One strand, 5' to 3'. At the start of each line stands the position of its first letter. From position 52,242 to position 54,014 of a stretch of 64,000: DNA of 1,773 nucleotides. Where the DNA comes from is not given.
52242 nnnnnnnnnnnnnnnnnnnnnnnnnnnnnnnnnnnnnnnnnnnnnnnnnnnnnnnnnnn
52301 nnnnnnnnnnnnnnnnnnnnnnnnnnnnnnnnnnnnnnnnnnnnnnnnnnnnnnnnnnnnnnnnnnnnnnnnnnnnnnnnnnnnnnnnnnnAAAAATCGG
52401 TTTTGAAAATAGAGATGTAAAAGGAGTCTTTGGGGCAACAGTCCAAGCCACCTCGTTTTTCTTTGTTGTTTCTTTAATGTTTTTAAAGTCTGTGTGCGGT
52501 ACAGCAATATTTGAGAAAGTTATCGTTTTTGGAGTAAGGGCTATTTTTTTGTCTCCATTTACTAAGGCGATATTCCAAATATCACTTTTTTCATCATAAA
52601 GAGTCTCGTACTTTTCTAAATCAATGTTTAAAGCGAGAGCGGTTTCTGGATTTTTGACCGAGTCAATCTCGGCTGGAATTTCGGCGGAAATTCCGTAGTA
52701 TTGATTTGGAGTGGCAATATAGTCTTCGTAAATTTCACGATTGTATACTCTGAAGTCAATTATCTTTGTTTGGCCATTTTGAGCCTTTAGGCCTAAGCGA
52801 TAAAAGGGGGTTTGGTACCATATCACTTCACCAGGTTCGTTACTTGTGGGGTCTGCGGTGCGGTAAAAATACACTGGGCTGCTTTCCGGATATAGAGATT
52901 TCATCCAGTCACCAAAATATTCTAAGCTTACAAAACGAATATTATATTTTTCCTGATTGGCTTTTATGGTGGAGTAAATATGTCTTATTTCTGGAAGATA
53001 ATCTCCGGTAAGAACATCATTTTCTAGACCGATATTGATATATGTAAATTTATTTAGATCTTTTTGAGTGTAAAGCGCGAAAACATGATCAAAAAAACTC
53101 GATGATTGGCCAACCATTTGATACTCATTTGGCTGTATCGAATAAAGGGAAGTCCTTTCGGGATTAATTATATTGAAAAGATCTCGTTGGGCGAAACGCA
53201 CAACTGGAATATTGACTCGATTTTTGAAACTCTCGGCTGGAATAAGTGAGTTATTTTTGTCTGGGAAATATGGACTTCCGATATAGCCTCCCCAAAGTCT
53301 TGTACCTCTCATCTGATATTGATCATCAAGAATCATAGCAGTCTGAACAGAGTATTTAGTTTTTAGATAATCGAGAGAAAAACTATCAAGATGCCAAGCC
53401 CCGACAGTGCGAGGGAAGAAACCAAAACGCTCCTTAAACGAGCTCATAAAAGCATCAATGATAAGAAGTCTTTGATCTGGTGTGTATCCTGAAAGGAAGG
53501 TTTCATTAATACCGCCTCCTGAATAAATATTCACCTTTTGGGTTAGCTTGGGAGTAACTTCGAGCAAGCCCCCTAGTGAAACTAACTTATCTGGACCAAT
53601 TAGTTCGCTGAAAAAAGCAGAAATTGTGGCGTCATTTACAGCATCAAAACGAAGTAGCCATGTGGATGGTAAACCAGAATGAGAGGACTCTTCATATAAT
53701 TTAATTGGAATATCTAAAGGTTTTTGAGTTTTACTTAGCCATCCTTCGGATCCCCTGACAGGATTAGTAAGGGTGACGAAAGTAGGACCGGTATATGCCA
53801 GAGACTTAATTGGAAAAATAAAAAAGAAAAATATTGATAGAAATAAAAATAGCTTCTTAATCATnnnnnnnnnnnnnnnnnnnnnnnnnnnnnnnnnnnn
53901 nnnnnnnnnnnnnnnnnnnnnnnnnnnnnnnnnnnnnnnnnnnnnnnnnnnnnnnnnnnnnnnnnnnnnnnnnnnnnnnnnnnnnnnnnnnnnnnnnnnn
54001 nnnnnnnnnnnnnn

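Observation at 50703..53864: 1053-aa fusion of a secreted ~480-aa domain to a polytopic GT-C-like membrane domain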

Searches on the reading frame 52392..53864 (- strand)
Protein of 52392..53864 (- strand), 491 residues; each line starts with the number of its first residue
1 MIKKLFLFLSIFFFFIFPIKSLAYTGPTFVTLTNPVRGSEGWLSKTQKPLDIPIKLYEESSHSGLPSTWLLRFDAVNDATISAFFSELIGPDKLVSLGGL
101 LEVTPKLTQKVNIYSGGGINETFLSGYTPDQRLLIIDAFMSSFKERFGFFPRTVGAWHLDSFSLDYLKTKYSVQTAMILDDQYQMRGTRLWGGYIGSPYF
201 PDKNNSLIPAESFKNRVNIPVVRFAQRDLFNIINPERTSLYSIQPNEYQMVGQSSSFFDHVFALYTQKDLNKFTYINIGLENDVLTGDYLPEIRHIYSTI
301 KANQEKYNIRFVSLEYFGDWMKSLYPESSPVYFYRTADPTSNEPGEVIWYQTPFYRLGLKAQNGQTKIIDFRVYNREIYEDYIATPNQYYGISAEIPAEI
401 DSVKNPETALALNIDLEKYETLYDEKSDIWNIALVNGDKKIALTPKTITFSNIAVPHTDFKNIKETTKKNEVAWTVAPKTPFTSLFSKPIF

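Call 9: search_protein_families(library=pfam, proteins=[window:52392-53864:-], max_evalue=10)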
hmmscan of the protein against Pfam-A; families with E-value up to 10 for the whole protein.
window:52392-53864:- (491 aa): 0 families

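Call 29: predict_structure(alignment_id=A2)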
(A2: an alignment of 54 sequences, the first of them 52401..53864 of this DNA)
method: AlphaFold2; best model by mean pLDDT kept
length: 488 residues; sequences in the alignment: 54
mean_pLDDT: 90.1   pTM: 0.89
mean pLDDT of the five models: 90.1, 89.8, 89.8, 88.8, 88.4
residues with pLDDT >= 90: 352; 70-90: 105; 50-70: 21; < 50: 10
segments of 3 or more residues with pLDDT < 50: 20-23, 483-485
pLDDT, mean of each block of 10 residues (from residue 1): 79 65 73 95 87 93 94 98 94 93 93 70 87 97 98 95 97 96 85 96 97 95 94 84 89 93 90 93 75 94 95 95 93 94 94 98 95 94 81 90 93 94 81 95 96 92 94 91 48
secondary structure, 60 per line:
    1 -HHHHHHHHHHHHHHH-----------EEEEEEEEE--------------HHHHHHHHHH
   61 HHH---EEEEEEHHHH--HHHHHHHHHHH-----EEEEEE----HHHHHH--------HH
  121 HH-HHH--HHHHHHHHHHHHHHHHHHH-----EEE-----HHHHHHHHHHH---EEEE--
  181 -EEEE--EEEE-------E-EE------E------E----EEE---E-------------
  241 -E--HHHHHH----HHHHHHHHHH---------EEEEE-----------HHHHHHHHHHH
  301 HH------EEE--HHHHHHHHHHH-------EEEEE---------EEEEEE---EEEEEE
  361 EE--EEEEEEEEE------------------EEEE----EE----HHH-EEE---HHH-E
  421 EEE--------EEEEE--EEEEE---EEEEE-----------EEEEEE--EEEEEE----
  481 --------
elements in order: H2-16 E28-36 H51-63 E67-72 H73-76 H79-89 E95-100 H105-110 H119-122 H129-147 E153-155 H161-171 E175-178 E182-185 E188-191 E221-223 H245-250 H255-264 E274-278 H290-302 E309-311 H314-324 E332-336 E346-351 E355-362 E365-373 E392-395 E410-412 E420-423 E432-436 E439-443 E447-451 E463-468 E471-476
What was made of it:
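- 52875..53795 (-): N-domain barrel, residues 24-330: (beta/alpha)7 glycoside hydrolase/deacetylase-superfamily fold, DUF3863-like. Invariant D74, E102, T104, R132, D160, S163, Y171; E281 is E/D in 53 of 54. AF2 pLDDT 90.1 (call 29).
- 52425..52874 (-): N-domain beta-sandwich, residues 331-480 (DUF3864-like). All-beta secondary structure over 332-476 (call 29).
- N-domain fold. pLDDT 90 (call 29).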

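Call 72: find_homologous_proteins(query=A7, max_evalue=0.001)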
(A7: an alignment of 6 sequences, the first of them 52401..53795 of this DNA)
Query A7 (6 sequences) (465 aa, profile of the alignment): 183 proteins with E <= 0.001 among 8000 candidates; the best 120 are listed.
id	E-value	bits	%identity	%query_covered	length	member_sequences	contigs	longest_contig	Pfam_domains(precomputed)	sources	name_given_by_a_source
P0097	3.9e-261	886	32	86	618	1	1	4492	PF12979.14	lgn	-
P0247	2.4e-253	860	35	85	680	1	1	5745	-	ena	-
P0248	1.8e-237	808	33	81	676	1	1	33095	-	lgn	-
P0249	2.6e-224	764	30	91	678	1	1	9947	-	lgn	-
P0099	1.1e-216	739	30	74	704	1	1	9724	-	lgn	-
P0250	1.9e-208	712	30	91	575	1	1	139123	-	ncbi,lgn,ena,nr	ncbi:MAG: hypothetical protein G01um101416_96 [Microgenomates group bacterium Gr01-1014_16]|nr:MAG: 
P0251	3.6e-207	708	34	83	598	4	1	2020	-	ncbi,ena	ncbi:MAG: hypothetical protein AAB697_01525 [Patescibacteria group bacterium]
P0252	4.6e-204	697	34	81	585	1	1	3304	-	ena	-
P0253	4.0e-202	691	32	81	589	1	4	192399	-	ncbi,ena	-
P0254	4.4e-202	691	33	88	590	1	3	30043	-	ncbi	-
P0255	1.1e-198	680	33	91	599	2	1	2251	-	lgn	-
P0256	6.0e-194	664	33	92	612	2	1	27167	-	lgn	-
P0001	1.4e-183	630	100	100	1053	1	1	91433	-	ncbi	-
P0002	8.1e-171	588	89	100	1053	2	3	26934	-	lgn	-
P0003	9.8e-164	564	80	100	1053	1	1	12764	-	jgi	-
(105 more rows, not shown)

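Call 75: search_protein_families(library=ncbifam, proteins=[P0250], max_evalue=0.1)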
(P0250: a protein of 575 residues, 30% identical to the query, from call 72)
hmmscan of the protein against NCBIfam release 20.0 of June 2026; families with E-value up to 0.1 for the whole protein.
P0250 (575 aa): 0 families

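Call 80: find_encoding_contigs(protein=P0250, flank=8000, max_places=1)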
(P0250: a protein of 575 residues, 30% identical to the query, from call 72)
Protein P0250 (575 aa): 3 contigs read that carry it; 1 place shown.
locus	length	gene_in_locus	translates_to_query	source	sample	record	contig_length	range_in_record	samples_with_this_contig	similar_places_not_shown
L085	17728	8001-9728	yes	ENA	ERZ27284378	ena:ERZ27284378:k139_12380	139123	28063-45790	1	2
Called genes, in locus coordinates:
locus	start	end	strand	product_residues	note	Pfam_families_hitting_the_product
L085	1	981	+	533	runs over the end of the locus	PF02366:PMT (weak), PF13231:PMT_2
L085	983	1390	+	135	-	PF00293:NUDIX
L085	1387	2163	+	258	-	PF00535:Glycos_transf_2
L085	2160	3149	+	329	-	PF13439:Glyco_transf_4, PF20706:GT4-conflict (weak), PF00534:Glycos_transf_1, PF13692:Glyco_trans_1_4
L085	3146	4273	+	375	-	PF04188:Mannosyl_trans2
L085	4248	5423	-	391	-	PF07690:MFS_1, PF05978:UNC-93 (weak)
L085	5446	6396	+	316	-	PF07719:TPR_2 (faint), PF00515:TPR_1 (faint), PF13181:TPR_8 (faint), PF13374:TPR_10 (faint), PF13424:TPR_12 (weak)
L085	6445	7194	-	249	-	-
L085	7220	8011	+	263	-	-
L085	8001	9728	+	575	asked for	-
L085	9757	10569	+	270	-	PF13641:Glyco_tranf_2_3 (weak), PF00535:Glycos_transf_2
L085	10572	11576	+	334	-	PF00535:Glycos_transf_2, PF13641:Glyco_tranf_2_3 (weak)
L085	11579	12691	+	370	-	PF13439:Glyco_transf_4, PF20706:GT4-conflict, PF00534:Glycos_transf_1, PF13692:Glyco_trans_1_4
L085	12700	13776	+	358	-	PF13439:Glyco_transf_4, PF13579:Glyco_trans_4_4 (faint), PF20706:GT4-conflict, PF00534:Glycos_transf_1, PF13692:Glyco_trans_1_4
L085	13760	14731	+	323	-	PF01073:3Beta_HSD (faint), PF01370:Epimerase, PF02719:Polysacc_synt_2, PF04321:RmlD_sub_bind, PF16363:GDP_Man_Dehyd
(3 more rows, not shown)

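Call 81: find_encoding_contigs(protein=P0253, flank=8000, max_places=1)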
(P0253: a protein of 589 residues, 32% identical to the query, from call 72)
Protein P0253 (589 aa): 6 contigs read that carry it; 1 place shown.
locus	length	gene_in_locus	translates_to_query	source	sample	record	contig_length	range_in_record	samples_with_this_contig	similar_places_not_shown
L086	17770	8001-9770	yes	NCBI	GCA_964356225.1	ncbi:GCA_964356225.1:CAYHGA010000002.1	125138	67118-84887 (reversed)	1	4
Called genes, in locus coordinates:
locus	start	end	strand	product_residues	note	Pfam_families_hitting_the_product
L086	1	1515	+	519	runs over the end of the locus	-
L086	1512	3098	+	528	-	PF02366:PMT (weak), PF13231:PMT_2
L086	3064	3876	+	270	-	PF00535:Glycos_transf_2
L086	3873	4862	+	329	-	PF13439:Glyco_transf_4, PF20706:GT4-conflict, PF00534:Glycos_transf_1, PF13692:Glyco_trans_1_4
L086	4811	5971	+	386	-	PF04188:Mannosyl_trans2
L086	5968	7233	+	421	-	PF01943:Polysacc_synt, PF13440:Polysacc_synt_3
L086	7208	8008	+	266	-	PF00535:Glycos_transf_2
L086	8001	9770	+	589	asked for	-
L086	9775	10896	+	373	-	PF13439:Glyco_transf_4, PF20706:GT4-conflict, PF00534:Glycos_transf_1, PF13692:Glyco_trans_1_4, PF13524:Glyco_trans_1_2 (weak)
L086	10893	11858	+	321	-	PF00535:Glycos_transf_2, PF10111:Glyco_tranf_2_2 (faint), PF13641:Glyco_tranf_2_3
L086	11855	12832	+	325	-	PF00535:Glycos_transf_2, PF13641:Glyco_tranf_2_3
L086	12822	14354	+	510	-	PF13231:PMT_2 (weak)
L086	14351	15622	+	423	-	-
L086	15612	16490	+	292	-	PF01040:UbiA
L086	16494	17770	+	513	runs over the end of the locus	PF02811:PHP, PF13263:PHP_C, PF13489:Methyltransf_23, PF07021:MetW (weak), PF13847:Methyltransf_31, PF08241:Methyltransf_11, PF08242:Methyltransf_12, PF13649:Methyltransf_25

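Call 82: find_encoding_contigs(protein=P0248, flank=8000, max_places=1)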
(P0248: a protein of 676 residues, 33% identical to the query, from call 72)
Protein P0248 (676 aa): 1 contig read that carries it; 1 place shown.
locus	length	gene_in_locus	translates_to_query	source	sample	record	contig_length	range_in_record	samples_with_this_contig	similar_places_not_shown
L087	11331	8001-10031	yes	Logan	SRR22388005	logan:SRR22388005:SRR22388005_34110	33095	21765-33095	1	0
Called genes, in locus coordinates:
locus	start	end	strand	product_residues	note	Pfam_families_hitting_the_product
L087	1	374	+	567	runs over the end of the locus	PF13231:PMT_2 (weak)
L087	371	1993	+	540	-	PF02366:PMT, PF13231:PMT_2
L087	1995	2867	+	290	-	PF00535:Glycos_transf_2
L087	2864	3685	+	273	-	PF07021:MetW, PF13489:Methyltransf_23, PF13679:Methyltransf_32 (weak), PF08241:Methyltransf_11, PF08242:Methyltransf_12, PF13649:Methyltransf_25, PF13847:Methyltransf_31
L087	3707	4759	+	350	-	PF13439:Glyco_transf_4 (weak), PF13579:Glyco_trans_4_4 (faint), PF00534:Glycos_transf_1, PF13692:Glyco_trans_1_4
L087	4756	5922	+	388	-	-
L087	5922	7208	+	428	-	PF01943:Polysacc_synt, PF13440:Polysacc_synt_3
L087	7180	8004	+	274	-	PF13641:Glyco_tranf_2_3 (weak), PF00535:Glycos_transf_2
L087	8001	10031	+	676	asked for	-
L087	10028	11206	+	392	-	PF13439:Glyco_transf_4, PF13579:Glyco_trans_4_4, PF20706:GT4-conflict, PF00534:Glycos_transf_1, PF13692:Glyco_trans_1_4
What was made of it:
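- The domain also occurs as a stand-alone secreted protein beside other flippases, which suggests an autonomous activity (calls 81, 82).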

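Call 85: search_solved_structures(query=A7, max_evalue=10, show_alignments=2)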
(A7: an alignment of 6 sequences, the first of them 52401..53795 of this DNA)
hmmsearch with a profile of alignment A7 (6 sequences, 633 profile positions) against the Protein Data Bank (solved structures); distinct sequences matched with E-value up to 10: 2.
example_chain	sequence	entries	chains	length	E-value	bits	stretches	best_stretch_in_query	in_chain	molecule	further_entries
3lm3_A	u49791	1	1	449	2.2e-08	36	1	145-416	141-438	uncharacterized protein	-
7jro_g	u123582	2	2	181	0.15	13.5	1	370-466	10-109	cytochrome c oxidase subunit 6b-1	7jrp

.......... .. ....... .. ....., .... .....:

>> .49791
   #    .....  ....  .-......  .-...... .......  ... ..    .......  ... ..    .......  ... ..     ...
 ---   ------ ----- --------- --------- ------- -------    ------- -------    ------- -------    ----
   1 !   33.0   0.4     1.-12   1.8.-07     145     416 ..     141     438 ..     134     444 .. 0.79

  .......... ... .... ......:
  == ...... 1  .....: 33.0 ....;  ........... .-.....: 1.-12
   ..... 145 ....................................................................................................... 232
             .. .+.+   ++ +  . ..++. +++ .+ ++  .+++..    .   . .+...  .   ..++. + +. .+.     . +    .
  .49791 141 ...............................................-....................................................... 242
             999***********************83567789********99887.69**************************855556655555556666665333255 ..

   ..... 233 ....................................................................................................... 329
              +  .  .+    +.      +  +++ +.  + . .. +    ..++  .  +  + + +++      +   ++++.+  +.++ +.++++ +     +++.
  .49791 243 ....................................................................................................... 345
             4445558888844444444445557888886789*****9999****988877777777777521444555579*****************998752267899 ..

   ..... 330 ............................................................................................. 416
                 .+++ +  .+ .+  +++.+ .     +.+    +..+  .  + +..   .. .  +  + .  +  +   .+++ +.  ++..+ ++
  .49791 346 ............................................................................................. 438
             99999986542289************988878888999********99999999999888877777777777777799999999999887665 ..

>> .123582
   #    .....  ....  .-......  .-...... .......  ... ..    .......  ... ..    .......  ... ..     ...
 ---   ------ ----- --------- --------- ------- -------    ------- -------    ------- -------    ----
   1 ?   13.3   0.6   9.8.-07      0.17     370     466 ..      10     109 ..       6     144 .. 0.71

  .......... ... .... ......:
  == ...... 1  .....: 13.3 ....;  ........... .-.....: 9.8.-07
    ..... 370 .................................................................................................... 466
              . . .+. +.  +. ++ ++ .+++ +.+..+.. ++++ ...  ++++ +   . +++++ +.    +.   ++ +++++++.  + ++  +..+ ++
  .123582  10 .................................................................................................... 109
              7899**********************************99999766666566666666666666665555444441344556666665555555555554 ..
